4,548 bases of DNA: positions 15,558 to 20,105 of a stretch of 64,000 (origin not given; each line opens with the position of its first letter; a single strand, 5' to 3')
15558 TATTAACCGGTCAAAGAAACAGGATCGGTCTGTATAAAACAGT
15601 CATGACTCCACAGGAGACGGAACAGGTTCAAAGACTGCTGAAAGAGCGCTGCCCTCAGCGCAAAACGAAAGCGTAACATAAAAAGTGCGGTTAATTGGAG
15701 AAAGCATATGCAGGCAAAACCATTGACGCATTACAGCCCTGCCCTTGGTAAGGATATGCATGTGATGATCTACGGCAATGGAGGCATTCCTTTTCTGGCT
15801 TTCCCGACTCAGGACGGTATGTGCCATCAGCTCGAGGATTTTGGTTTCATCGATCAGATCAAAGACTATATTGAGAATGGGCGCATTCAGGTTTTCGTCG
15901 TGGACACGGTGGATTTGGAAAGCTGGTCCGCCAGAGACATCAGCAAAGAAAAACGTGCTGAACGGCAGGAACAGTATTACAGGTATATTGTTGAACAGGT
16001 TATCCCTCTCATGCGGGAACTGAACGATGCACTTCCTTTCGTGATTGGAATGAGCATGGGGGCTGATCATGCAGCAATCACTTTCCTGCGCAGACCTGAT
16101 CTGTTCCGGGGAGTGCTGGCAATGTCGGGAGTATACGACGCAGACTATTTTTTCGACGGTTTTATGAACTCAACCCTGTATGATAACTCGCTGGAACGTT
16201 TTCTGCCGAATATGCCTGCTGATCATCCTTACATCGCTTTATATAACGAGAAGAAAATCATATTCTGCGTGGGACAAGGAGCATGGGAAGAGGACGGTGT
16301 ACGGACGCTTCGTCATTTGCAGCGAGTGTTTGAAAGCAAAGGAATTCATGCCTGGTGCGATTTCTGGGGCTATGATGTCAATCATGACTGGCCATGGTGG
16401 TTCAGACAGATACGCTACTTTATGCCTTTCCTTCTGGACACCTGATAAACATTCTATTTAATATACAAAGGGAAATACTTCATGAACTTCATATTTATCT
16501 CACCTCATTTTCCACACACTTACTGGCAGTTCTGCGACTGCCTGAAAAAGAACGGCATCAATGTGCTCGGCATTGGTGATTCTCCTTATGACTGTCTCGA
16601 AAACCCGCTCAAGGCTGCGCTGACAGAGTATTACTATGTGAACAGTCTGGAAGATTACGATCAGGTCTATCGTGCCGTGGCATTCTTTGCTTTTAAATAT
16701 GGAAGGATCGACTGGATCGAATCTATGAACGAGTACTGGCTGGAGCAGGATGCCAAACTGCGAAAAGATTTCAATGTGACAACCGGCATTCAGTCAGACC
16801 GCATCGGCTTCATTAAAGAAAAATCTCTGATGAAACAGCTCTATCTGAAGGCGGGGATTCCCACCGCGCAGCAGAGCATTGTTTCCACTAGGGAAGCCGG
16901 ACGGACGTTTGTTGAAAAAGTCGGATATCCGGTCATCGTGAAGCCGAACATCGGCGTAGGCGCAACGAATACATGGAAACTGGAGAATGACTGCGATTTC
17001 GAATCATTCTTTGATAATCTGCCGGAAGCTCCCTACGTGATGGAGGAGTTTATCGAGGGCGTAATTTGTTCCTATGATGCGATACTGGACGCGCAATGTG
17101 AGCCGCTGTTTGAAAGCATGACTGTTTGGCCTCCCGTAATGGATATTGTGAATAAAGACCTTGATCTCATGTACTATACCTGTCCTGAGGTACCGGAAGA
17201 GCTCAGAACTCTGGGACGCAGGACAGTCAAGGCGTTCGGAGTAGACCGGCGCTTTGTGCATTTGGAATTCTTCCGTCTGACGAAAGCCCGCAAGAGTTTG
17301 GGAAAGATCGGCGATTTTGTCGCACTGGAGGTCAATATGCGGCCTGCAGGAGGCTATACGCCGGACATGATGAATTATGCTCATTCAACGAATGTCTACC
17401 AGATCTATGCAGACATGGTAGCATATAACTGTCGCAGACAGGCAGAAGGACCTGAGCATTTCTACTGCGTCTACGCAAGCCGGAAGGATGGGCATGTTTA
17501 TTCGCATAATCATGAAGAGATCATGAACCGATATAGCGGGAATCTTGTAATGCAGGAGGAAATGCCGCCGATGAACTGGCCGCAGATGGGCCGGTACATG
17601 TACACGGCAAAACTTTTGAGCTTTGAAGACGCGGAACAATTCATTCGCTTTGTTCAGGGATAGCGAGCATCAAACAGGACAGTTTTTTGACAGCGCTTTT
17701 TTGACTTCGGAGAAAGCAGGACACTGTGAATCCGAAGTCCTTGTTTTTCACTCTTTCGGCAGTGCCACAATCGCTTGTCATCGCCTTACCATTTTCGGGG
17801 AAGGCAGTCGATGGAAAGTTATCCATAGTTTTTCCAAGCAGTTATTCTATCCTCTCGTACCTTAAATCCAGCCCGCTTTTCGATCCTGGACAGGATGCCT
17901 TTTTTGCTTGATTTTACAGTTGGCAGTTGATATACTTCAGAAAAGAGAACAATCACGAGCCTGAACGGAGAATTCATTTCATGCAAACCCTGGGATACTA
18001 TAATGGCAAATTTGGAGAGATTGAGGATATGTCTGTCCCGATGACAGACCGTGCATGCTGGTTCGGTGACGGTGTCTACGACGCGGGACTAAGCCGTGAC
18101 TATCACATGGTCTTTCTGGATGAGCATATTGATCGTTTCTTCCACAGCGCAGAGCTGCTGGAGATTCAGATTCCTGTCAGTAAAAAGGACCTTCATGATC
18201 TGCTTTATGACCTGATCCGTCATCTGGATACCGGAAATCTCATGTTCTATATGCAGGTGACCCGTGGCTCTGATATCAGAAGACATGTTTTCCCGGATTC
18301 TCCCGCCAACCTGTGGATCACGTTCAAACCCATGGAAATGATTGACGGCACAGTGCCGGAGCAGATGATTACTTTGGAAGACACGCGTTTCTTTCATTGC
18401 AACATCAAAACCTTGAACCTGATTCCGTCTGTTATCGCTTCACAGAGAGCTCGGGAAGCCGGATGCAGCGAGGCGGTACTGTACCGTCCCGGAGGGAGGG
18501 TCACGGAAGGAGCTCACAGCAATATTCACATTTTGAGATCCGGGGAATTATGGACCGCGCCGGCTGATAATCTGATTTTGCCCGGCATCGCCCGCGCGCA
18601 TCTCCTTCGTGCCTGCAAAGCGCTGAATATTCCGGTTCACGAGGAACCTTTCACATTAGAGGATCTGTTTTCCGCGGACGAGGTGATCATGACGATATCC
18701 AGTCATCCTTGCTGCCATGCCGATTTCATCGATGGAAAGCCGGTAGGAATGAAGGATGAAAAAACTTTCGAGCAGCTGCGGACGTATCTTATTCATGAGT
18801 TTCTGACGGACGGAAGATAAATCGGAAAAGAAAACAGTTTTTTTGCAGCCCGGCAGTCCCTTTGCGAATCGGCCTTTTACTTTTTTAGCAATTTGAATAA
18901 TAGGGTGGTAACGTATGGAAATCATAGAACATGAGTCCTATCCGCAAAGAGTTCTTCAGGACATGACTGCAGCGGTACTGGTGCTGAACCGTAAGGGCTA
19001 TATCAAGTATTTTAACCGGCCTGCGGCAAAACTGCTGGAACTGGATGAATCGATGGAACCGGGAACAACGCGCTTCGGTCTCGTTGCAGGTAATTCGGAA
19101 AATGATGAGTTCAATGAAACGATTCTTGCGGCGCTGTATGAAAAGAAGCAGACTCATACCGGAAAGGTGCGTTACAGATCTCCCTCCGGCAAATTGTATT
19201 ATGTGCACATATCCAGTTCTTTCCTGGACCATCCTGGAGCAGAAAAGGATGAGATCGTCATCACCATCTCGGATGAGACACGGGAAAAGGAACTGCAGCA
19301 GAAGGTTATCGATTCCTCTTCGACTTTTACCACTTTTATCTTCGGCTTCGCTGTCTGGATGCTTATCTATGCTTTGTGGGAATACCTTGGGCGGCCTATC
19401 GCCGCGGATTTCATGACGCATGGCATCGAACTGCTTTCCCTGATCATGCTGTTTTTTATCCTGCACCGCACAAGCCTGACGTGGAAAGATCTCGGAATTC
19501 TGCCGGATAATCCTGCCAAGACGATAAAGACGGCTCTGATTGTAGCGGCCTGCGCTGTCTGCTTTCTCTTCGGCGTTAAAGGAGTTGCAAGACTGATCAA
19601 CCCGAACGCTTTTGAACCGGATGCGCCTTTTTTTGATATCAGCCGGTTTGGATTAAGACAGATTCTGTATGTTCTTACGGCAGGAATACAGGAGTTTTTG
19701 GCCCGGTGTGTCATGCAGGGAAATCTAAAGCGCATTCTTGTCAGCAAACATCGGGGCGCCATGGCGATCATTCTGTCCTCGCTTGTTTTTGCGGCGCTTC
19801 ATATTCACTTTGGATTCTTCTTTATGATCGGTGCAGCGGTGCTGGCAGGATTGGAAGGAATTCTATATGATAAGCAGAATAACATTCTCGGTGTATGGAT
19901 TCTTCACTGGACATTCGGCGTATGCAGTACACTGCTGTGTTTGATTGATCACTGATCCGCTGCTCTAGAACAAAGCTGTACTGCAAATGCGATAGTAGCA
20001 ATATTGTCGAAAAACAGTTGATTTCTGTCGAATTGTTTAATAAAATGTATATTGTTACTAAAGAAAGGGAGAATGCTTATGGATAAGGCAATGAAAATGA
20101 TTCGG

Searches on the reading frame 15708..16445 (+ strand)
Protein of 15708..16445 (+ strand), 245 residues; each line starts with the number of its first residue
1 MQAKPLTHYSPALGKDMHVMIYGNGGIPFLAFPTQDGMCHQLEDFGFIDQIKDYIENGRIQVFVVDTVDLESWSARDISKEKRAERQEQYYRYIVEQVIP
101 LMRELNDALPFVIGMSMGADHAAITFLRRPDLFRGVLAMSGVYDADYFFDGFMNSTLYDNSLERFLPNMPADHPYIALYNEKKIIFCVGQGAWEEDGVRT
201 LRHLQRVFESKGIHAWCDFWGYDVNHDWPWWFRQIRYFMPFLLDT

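Call 32: search_protein_families(library=pfam, proteins=[window:15708-16445:+], max_evalue=0.00001)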
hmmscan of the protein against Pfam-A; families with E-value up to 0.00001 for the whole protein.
window:15708-16445:+ (245 aa): 1 family
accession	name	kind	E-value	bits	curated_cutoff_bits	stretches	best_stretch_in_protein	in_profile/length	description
PF00756.26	Esterase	-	1.9e-13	51.2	22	1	10-234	1-243/251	Putative esterase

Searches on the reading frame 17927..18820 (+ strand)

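Call 32: search_protein_families(library=pfam, proteins=[window:17927-18820:+], max_evalue=0.00001)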
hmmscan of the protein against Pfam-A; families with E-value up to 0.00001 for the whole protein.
window:17927-18820:+ (297 aa): 1 family
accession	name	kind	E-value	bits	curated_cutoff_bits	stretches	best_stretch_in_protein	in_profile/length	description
PF01063.24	Aminotran_4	-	1.8e-45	156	28.5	1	49-262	1-217/223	Amino-transferase class IV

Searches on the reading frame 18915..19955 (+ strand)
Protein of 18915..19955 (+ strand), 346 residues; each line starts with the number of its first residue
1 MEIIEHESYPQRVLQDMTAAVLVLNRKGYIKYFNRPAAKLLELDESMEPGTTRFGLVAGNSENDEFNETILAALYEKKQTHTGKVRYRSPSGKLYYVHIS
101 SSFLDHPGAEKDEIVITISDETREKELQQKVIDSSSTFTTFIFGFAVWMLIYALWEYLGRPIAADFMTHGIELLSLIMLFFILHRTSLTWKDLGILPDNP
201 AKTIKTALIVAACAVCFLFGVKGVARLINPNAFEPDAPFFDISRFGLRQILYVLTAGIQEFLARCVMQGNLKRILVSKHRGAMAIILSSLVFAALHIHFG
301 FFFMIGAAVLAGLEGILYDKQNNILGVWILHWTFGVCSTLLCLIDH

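Call 32: search_protein_families(library=pfam, proteins=[window:18915-19955:+], max_evalue=0.00001)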
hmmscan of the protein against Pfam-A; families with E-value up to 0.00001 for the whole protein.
window:18915-19955:+ (346 aa): 2 families
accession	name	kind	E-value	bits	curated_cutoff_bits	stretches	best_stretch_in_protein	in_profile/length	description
PF02517.21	Rce1-like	-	1.4e-11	45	22.4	1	251-334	11-90/93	Type II CAAX prenyl endopeptidase Rce1-like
PF00989.32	PAS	-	6e-09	36.4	22.6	1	10-120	3-112/113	PAS fold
